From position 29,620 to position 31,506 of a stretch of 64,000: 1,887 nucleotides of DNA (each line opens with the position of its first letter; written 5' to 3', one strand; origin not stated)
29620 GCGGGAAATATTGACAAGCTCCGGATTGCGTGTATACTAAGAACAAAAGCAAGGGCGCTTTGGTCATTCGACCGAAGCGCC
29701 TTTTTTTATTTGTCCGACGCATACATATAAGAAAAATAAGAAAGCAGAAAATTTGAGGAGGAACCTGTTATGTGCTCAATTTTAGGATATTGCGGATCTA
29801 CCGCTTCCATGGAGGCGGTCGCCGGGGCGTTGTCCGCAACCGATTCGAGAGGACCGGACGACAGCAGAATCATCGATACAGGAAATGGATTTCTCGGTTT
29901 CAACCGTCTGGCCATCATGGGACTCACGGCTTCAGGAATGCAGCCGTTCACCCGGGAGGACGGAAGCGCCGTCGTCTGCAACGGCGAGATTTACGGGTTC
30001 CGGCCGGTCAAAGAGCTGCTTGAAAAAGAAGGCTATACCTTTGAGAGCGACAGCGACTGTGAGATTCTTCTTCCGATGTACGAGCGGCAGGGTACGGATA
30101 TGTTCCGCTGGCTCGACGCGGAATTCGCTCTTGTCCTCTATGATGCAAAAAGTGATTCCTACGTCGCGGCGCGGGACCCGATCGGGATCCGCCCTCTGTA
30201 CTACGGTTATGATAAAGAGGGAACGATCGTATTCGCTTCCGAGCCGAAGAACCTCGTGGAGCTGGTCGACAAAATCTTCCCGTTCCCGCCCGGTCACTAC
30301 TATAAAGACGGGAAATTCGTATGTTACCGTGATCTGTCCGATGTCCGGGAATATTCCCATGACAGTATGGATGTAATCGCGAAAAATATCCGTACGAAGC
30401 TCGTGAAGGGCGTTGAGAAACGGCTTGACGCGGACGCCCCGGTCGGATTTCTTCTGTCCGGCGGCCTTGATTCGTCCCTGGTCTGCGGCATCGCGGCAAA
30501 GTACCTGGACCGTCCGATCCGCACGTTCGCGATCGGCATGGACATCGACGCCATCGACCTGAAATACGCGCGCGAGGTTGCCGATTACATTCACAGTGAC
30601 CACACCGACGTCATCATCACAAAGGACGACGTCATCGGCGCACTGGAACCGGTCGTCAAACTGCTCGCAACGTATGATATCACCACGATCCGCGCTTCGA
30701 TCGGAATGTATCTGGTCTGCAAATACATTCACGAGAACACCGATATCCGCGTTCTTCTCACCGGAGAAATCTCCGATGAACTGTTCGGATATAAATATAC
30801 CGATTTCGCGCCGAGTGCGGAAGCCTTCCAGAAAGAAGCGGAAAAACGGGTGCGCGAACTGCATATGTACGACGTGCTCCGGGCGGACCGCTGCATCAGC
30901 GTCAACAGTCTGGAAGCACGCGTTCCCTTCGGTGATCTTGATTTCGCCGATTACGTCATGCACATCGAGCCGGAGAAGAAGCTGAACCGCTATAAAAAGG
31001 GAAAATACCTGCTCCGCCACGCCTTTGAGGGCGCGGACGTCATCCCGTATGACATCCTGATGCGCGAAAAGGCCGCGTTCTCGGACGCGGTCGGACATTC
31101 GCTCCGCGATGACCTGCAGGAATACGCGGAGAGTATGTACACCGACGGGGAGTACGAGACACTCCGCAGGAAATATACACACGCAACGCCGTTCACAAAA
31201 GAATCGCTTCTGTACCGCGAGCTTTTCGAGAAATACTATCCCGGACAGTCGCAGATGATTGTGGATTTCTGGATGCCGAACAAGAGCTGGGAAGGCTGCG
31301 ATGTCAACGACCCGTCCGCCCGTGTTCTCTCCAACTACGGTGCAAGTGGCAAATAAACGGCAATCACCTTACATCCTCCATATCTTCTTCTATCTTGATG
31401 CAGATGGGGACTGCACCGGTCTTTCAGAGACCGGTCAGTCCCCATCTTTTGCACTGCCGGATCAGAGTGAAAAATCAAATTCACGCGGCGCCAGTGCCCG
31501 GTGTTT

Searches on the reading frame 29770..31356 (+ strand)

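Call 64: search_protein_families(library=pfam, proteins=[window:29770-31356:+], max_evalue=0.00001)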
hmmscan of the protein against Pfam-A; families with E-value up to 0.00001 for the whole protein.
window:29770-31356:+ (528 aa): 4 families
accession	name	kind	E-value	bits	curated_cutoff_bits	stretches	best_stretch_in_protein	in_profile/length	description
PF00733.27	Asn_synthase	-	3.1e-67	228.2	21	2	207-344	2-138/354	Asparagine synthase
PF13537.11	GATase_7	-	3.5e-33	114.7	25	1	45-163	2-122/123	Glutamine amidotransferase domain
PF13522.11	GATase_6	-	2.6e-28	99.1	27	1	29-158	1-130/130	Glutamine amidotransferase domain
PF12481.13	DUF3700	-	1.6e-07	31.5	27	1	111-180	125-195/228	Aluminium induced protein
